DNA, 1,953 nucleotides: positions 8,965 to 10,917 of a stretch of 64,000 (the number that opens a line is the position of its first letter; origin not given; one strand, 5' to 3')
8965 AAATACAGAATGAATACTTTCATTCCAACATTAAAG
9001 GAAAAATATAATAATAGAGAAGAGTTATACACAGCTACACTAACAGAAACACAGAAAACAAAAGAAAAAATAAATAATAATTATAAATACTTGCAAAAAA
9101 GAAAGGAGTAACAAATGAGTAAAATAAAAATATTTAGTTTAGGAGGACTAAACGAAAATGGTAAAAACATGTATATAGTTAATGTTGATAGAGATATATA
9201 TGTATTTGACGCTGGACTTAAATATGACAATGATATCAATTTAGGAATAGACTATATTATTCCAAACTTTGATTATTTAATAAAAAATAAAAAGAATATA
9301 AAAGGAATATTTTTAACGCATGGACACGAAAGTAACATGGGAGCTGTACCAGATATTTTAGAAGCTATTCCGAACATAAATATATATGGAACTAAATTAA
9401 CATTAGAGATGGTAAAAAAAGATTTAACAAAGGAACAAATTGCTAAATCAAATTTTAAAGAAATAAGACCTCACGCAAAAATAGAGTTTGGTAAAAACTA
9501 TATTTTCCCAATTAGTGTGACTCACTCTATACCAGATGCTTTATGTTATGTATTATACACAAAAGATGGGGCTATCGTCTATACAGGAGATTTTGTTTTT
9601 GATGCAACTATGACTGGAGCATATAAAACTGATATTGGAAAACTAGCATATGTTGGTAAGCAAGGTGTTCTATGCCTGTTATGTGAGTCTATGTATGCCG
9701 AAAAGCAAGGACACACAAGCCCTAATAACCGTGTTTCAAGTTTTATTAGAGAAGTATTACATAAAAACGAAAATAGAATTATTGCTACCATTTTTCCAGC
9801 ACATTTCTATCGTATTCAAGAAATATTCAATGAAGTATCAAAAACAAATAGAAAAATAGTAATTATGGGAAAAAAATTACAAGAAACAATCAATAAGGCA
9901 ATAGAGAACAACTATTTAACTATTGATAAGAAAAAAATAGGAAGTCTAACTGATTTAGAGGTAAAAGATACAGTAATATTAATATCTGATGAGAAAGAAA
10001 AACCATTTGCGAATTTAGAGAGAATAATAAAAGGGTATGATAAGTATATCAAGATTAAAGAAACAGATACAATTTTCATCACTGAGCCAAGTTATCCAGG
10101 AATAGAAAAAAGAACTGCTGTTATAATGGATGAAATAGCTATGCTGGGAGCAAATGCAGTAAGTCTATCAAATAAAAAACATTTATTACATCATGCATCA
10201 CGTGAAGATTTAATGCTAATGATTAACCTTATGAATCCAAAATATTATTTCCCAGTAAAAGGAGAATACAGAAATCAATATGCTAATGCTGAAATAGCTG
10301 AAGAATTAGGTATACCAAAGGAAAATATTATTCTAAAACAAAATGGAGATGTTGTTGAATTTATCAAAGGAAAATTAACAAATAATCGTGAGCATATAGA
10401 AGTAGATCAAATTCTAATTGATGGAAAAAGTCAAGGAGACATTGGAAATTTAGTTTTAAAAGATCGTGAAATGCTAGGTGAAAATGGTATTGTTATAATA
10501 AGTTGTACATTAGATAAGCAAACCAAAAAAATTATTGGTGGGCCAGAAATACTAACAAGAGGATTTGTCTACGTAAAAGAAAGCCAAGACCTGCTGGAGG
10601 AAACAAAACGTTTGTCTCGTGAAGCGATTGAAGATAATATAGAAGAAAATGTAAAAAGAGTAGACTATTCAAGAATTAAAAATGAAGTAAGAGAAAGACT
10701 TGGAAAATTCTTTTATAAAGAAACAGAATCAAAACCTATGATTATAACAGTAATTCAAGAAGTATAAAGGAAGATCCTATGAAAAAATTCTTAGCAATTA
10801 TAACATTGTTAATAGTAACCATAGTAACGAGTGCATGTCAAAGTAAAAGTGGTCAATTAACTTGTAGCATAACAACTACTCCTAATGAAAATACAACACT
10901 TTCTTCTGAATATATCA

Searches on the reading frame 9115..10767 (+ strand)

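Call 92: search_protein_families(library=pfam, proteins=[window:9115-10767:+], max_evalue=0.00001)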
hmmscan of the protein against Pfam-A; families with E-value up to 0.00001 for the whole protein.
window:9115-10767:+ (550 aa): 5 families
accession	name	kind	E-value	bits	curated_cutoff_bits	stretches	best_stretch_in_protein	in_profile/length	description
PF17770.6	RNase_J_C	-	1.3e-28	100.4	23.8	1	447-550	1-102/102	Ribonuclease J C-terminal domain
PF22505.1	RNase_J_b_CASP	-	8.3e-18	64.8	27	1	220-339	2-124/126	Ribonuclease J, beta-CASP domain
PF07521.17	RMMBL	-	2.7e-08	34.1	21.6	1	359-401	16-59/63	Zn-dependent metallo-hydrolase RNA specificity domain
PF00753.33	Lactamase_B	-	7e-07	29.8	22.7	1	16-163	5-153/196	Metallo-beta-lactamase superfamily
PF12706.13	Lactamase_B_2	-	1.3e-06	28.6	27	1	60-163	29-147/200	Beta-lactamase superfamily domain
